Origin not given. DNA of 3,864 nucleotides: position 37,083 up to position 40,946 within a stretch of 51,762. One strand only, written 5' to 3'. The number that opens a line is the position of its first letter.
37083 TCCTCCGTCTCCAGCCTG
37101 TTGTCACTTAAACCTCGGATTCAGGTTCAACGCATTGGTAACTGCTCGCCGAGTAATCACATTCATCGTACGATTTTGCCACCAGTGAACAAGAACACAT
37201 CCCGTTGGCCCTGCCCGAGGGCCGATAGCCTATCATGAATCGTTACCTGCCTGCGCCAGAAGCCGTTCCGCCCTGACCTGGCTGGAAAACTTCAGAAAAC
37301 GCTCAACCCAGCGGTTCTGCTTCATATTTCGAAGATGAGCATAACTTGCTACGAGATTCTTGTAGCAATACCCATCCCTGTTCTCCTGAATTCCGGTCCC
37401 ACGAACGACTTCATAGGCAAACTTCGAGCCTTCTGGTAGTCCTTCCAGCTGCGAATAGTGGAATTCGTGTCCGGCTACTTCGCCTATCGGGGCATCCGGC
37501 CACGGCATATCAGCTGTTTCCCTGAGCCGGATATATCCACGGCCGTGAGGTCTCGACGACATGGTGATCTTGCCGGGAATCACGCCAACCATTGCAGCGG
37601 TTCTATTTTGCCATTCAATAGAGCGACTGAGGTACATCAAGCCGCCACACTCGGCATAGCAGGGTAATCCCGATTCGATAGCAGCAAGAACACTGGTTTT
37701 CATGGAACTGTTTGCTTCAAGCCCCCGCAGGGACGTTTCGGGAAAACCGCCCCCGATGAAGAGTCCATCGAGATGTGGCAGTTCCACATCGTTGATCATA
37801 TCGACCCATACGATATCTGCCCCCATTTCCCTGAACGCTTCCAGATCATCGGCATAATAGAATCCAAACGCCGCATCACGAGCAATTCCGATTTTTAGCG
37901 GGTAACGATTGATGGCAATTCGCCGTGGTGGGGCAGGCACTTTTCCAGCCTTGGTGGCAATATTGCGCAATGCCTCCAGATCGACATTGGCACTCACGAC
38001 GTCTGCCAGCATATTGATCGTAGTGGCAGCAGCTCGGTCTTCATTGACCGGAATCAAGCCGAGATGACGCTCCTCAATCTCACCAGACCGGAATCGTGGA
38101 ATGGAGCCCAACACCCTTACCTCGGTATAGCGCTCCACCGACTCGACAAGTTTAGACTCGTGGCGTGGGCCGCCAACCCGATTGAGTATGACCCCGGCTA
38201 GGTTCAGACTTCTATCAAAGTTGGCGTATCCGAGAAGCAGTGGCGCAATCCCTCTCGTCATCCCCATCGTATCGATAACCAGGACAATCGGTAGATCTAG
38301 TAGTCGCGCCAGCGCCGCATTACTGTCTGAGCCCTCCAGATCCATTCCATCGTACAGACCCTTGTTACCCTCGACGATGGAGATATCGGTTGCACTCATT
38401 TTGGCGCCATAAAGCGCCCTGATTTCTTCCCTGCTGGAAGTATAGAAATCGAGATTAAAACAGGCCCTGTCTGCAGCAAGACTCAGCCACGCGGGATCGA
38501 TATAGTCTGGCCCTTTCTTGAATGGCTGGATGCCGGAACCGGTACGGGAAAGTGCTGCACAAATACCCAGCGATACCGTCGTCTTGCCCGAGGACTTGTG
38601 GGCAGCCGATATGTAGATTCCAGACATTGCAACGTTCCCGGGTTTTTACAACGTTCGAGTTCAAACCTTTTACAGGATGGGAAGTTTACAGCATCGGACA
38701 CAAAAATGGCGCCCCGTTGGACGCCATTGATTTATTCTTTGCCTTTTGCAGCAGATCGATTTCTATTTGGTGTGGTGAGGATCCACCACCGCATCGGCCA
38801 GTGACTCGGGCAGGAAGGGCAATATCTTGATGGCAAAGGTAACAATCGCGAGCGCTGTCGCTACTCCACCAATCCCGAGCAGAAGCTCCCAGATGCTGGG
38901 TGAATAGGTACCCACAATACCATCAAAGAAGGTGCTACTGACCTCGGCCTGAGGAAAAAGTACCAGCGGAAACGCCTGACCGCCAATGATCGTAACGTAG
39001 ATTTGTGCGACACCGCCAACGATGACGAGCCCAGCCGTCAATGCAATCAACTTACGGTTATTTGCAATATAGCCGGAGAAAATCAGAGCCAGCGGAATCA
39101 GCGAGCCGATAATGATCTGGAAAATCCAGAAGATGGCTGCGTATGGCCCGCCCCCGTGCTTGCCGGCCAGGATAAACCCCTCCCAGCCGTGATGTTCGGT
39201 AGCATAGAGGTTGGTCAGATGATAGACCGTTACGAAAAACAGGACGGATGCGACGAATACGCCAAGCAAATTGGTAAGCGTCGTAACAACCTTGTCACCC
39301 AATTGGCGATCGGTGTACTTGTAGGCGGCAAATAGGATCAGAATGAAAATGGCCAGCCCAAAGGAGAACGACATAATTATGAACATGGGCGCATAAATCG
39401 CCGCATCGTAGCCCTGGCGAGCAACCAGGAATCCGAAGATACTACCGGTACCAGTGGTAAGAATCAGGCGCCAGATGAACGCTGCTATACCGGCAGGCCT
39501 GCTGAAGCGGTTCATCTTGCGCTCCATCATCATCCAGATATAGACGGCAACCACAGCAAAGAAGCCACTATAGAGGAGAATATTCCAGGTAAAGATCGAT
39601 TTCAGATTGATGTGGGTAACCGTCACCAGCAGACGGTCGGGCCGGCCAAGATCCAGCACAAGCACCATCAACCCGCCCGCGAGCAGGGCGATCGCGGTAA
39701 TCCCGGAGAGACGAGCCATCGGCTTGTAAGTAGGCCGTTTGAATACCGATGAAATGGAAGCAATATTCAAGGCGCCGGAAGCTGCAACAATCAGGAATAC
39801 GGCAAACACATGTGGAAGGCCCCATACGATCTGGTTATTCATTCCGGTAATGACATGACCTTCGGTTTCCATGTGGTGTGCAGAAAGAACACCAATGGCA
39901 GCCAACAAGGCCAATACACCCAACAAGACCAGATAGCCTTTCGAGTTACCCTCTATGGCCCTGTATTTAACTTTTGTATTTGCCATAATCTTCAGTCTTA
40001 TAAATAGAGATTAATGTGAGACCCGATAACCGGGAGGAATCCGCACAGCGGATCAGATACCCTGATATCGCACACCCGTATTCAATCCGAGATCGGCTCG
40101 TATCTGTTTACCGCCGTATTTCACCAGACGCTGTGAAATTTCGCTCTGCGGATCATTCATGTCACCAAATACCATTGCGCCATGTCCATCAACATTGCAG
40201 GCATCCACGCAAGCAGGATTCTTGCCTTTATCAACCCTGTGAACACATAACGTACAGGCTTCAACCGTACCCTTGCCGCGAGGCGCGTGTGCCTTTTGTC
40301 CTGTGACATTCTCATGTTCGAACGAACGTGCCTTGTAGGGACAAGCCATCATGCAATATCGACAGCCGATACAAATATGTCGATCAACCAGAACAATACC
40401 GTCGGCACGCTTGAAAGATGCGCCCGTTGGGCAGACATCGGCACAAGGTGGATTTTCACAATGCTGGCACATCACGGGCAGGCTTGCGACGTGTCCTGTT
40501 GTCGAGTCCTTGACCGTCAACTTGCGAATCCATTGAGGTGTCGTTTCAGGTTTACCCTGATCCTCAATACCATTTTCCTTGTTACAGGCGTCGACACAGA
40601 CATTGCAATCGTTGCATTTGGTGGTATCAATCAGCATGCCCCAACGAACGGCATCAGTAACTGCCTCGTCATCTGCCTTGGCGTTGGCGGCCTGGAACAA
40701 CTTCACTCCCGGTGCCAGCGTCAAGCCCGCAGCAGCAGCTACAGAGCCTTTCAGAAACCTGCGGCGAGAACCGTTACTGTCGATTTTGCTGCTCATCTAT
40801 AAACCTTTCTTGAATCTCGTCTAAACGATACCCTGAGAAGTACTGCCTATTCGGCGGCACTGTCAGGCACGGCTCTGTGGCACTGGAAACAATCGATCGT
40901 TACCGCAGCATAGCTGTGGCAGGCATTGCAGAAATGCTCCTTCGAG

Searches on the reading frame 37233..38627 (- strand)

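Call 45: search_protein_families(library=pfam, proteins=[window:37233-38627:-], max_evalue=0.0001)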
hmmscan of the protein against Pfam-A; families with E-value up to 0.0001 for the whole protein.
window:37233-38627:- (464 aa): 3 families
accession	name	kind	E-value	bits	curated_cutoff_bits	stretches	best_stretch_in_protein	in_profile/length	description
PF07685.20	GATase_3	-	4.6e-32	111.7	27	1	245-432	1-189/196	CobB/CobQ-like glutamine amidotransferase domain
PF13500.12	AAA_26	-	8.2e-18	65.4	27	1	78-178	97-190/198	AAA domain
PF01656.29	CbiA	-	2.4e-15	57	25.4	1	13-180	10-113/125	CobQ/CobB/MinD/ParA nucleotide binding domain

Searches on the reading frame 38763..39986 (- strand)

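Call 80: search_protein_families(library=pfam, proteins=[window:38763-39986:-], max_evalue=0.0001)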
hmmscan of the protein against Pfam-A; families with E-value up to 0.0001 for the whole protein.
window:38763-39986:- (407 aa): 1 family
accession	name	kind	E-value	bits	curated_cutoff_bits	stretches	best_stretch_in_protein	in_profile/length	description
PF03916.19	NrfD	-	1.4e-45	156.7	25.8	1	47-339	3-311/313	Polysulphide reductase, NrfD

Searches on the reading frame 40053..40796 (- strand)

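Call 80: search_protein_families(library=pfam, proteins=[window:40053-40796:-], max_evalue=0.0001)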
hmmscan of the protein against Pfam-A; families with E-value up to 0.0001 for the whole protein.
window:40053-40796:- (247 aa): 8 families
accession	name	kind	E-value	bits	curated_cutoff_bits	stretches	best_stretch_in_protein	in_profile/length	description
PF13247.11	Fer4_11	-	3.8e-19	69.2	26.2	1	105-211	5-98/100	4Fe-4S dicluster domain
PF12838.12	Fer4_7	-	4.7e-13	49.8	27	2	60-126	1-52/52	4Fe-4S dicluster domain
PF13187.11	Fer4_9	-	3.2e-09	37.1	27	0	60-126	1-51/52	4Fe-4S dicluster domain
PF12837.12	Fer4_6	-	5e-09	36.1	25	1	134-156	1-23/24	4Fe-4S binding domain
PF13237.11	Fer4_10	-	7.7e-08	32.6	25.5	1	135-200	2-52/53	4Fe-4S dicluster domain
PF12797.12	Fer4_2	-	2.3e-07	30.8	24.5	1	134-154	2-22/22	4Fe-4S binding domain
PF00037.32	Fer4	-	1e-06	28.7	21.1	1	137-157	3-23/24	4Fe-4S binding domain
PF13183.11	Fer4_8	-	1.3e-05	26.1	27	0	59-125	3-67/68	4Fe-4S dicluster domain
